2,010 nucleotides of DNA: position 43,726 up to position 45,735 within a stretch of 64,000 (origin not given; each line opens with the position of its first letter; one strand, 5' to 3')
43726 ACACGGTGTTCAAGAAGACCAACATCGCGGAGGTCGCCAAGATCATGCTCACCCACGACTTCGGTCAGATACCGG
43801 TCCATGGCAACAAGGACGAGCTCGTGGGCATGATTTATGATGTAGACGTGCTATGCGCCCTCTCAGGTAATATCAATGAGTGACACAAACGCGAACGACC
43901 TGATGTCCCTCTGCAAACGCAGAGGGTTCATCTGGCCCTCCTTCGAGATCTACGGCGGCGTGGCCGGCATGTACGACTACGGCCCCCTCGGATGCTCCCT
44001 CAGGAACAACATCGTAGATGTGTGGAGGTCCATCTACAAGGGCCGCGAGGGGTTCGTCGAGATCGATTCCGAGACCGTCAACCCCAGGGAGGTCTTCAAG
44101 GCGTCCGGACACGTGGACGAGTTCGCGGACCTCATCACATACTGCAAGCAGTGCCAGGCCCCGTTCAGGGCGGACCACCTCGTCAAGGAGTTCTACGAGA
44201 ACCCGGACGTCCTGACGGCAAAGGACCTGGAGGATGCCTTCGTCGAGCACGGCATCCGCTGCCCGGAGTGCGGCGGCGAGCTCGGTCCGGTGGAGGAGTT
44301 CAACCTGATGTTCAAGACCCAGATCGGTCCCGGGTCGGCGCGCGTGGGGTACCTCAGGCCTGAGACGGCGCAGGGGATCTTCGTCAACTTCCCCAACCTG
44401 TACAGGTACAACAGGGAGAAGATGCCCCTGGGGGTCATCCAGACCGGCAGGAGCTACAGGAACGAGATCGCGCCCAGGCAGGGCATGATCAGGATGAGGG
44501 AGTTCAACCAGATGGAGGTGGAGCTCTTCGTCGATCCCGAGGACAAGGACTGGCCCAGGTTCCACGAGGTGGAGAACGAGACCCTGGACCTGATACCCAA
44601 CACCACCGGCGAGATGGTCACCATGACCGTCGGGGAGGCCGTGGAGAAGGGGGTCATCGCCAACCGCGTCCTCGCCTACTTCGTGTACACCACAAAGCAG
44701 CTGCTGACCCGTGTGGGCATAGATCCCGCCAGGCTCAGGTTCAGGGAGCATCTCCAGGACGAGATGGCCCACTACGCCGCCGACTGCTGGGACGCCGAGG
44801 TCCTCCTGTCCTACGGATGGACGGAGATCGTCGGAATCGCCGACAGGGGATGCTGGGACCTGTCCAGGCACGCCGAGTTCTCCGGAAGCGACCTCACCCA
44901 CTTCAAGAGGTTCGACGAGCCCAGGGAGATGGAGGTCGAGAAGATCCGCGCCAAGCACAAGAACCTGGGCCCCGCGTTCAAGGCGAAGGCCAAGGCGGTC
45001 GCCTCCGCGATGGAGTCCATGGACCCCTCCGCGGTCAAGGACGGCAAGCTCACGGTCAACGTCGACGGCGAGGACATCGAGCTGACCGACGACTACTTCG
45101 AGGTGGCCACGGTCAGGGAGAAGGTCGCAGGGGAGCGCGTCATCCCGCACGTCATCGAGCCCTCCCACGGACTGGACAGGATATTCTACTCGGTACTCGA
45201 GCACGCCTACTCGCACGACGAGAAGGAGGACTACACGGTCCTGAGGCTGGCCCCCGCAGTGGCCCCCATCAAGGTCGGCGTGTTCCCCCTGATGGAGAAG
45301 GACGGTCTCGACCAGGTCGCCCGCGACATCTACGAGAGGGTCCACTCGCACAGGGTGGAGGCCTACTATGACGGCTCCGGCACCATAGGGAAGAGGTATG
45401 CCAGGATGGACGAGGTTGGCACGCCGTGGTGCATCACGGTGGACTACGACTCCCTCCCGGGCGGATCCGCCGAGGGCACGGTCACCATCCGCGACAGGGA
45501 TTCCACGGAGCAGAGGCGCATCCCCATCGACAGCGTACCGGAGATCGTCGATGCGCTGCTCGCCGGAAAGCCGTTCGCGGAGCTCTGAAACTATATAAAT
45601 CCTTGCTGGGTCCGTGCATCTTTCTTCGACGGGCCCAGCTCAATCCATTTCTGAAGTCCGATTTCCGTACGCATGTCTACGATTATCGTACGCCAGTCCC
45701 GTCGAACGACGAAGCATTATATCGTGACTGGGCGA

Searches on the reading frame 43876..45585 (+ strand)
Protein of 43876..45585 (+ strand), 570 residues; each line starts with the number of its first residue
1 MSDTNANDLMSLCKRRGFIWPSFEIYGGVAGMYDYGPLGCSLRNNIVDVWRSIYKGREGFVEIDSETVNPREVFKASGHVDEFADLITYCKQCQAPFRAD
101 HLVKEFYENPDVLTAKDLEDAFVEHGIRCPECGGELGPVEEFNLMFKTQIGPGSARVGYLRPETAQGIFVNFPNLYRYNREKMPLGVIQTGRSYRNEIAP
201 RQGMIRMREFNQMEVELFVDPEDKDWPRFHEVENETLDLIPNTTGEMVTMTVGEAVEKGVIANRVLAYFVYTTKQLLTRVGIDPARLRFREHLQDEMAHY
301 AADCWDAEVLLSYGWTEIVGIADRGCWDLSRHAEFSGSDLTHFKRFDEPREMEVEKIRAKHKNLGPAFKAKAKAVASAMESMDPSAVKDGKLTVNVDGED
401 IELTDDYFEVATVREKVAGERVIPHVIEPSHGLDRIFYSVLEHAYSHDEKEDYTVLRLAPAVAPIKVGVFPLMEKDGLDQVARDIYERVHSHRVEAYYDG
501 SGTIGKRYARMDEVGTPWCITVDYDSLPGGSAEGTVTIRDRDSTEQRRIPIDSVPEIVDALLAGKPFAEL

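Call 18: list_cluster_members(proteins=[window:43876-45585:+, window:56441-57544:-, window:54669-56126:+, window:53652-53978:+, window:54036-54569:+, window:28736-30706:-, window:17246-19102:+, window:21413-22831:-, window:12200-13648:-, window:24905-27145:-])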
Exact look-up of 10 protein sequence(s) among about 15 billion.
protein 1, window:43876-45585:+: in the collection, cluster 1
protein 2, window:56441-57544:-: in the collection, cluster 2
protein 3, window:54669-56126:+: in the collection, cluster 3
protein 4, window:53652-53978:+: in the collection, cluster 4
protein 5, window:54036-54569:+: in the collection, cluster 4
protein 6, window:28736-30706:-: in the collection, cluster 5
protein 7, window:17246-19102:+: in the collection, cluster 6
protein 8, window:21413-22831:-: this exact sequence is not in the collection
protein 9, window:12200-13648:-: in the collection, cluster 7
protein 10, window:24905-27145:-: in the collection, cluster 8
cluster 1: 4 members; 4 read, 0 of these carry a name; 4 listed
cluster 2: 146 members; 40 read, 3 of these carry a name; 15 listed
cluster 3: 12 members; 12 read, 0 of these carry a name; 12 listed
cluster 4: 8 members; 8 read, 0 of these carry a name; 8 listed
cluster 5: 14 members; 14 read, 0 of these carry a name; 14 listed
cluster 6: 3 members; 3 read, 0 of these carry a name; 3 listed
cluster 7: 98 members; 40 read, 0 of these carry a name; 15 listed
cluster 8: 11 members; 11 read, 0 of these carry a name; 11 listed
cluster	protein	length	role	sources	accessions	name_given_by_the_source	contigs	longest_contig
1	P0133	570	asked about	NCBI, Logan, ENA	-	-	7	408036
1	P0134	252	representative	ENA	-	-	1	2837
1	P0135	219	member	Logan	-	-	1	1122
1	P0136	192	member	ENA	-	-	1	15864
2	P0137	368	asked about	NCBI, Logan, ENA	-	-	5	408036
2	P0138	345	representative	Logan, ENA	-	-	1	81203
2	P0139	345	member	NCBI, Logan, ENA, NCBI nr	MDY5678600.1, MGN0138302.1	MAG: MtaA/CmuA family methyltransferase [Candidatus Methanomethylophilaceae archaeon] | MtaA/CmuA family methyltransferase [Candidatus Methanomethylophilaceae archaeon]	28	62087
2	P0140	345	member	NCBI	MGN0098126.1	MAG: MtaA/CmuA family methyltransferase [Candidatus Methanomethylophilaceae archaeon]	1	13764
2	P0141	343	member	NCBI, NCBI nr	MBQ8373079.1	MAG: MtaA/CmuA family methyltransferase [Candidatus Methanomethylophilaceae archaeon] | MtaA/CmuA family methyltransferase [Candidatus Methanomethylophilaceae archaeon]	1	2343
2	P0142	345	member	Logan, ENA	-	-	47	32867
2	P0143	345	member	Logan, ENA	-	-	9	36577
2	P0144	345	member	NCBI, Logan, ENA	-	-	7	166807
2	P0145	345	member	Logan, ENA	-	-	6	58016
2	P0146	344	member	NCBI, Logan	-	-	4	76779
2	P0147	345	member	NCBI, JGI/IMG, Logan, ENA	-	-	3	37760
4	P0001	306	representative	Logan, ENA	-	-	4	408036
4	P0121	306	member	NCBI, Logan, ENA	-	-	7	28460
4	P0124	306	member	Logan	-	-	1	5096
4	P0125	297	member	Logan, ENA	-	-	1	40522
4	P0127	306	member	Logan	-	-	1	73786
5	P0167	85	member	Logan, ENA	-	-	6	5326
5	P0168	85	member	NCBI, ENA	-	-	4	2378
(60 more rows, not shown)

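Call 34: find_encoding_contigs(protein=P0167, flank=2500, max_places=6)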
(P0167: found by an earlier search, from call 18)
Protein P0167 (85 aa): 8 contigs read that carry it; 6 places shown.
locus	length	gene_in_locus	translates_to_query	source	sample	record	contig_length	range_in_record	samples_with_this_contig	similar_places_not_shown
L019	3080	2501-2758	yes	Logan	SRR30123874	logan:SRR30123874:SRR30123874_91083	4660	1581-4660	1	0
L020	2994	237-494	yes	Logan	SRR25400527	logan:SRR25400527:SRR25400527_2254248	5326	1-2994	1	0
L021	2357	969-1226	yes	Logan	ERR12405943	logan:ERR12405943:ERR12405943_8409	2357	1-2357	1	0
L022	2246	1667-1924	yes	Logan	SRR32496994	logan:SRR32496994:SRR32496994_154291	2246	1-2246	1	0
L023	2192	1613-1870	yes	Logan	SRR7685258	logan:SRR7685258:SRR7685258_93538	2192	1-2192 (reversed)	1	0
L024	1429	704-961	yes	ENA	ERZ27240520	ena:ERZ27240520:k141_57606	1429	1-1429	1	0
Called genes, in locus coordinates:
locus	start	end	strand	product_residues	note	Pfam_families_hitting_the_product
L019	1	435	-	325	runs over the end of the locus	PF01758:SBF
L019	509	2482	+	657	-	PF13208:TerB_N (faint)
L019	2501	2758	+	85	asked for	-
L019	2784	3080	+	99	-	?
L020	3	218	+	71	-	?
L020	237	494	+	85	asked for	-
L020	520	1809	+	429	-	PF10923:BrxC_BrxD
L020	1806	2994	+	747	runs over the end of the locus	PF00270:DEAD, PF22590:Cas3-like_C_2 (faint), PF00271:Helicase_C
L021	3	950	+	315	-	?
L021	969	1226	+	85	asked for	-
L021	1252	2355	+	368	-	?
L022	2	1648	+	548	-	?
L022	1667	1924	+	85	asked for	-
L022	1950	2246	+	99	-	?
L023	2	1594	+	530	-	?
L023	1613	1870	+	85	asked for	-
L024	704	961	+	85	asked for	-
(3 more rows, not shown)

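Call 35: find_encoding_contigs(protein=P0168, flank=2500, max_places=4)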
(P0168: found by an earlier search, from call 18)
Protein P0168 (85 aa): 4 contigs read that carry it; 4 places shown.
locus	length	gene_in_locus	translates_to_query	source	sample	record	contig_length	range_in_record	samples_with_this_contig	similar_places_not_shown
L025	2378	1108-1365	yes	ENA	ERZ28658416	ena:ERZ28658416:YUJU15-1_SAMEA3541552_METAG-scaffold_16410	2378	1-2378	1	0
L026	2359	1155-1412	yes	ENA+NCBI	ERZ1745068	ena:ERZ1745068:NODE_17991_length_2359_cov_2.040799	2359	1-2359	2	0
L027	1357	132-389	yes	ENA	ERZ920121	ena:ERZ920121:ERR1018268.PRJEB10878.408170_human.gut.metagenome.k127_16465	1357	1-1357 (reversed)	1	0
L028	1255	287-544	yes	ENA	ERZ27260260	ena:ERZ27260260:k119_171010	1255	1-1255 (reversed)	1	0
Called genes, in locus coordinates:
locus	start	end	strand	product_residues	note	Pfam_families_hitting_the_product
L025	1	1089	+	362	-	?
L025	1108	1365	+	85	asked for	-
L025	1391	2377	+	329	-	?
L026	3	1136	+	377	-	?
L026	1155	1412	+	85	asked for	-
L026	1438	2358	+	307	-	?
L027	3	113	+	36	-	?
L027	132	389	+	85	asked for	-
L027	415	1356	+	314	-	?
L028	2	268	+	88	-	?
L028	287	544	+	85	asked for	-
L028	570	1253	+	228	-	?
